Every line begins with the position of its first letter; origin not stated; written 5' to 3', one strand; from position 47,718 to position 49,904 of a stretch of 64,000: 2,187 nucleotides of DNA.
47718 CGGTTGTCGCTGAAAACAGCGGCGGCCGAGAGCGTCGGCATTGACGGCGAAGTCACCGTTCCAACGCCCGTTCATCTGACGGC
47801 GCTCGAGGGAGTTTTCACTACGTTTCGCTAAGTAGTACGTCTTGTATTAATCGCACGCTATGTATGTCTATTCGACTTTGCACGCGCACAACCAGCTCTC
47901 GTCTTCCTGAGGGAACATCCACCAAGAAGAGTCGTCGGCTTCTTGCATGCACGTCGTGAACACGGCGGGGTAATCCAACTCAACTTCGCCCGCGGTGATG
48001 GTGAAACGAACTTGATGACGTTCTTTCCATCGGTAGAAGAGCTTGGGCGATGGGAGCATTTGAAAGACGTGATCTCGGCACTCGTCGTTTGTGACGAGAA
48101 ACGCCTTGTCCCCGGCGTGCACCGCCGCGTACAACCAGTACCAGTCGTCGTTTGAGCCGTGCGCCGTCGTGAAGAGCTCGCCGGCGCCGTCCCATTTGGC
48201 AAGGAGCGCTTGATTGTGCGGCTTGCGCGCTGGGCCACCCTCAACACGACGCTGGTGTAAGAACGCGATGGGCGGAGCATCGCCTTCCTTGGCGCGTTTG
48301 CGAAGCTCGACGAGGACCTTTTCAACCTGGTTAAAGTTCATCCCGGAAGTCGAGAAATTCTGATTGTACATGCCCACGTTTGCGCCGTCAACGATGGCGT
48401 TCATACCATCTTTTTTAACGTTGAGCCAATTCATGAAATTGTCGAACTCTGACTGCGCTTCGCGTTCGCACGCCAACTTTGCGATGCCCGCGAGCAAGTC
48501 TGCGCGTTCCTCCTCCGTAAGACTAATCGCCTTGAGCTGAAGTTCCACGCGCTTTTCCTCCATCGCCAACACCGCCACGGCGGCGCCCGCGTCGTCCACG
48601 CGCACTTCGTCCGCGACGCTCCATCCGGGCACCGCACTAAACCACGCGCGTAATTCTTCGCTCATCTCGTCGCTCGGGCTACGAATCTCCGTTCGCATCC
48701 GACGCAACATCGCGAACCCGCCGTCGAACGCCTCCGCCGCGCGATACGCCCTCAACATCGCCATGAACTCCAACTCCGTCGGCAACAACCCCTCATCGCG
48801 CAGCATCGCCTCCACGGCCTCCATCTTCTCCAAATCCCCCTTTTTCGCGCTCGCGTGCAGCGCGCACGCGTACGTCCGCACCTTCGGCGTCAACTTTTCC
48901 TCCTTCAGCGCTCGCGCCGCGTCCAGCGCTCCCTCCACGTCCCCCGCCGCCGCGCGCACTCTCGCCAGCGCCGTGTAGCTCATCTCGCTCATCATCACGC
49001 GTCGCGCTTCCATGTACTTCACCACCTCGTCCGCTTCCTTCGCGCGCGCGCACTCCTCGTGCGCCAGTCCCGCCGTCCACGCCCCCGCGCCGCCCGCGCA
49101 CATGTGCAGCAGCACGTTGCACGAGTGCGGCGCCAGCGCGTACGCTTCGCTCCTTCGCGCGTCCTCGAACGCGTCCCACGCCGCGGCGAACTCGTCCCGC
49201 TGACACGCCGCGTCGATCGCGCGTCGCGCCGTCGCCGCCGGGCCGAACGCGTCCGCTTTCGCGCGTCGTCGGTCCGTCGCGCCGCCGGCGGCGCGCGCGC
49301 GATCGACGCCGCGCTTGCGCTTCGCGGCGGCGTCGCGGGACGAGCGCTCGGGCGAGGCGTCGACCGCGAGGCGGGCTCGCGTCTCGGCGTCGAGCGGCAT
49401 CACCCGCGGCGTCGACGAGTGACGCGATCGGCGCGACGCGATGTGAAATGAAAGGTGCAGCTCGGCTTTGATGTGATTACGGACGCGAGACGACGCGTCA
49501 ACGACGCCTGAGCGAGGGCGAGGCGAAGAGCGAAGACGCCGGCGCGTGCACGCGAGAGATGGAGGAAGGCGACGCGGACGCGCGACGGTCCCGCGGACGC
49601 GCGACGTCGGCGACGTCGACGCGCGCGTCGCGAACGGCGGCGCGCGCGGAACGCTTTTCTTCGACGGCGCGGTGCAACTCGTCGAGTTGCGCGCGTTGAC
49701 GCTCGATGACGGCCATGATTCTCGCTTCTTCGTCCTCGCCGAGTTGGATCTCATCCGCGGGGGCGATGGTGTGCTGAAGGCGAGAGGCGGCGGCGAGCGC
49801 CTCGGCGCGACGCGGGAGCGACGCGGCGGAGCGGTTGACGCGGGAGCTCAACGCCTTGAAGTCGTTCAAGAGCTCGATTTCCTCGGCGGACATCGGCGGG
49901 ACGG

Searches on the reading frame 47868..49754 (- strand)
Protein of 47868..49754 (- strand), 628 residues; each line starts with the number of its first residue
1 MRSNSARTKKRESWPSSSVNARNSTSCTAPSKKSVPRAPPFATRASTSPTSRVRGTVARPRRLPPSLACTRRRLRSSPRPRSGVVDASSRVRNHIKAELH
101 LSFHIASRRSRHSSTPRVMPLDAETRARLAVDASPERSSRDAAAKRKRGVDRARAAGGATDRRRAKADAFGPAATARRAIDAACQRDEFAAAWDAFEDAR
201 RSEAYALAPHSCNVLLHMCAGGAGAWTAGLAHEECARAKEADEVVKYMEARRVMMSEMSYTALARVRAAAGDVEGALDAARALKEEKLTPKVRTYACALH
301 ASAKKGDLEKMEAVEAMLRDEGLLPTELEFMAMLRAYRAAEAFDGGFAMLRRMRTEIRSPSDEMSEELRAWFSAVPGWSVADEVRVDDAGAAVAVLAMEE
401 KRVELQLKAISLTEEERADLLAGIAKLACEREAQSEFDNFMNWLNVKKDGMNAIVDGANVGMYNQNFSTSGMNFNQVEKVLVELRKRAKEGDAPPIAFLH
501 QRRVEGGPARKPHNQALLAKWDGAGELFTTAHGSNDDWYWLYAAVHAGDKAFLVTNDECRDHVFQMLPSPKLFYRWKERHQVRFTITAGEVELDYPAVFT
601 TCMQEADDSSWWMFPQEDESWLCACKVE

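Call 34: find_encoding_contigs(protein=window:47868-49754:-, flank=10000, max_places=1)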
Protein window:47868-49754:- (628 aa): no gene with exactly this product is on record in the collection.
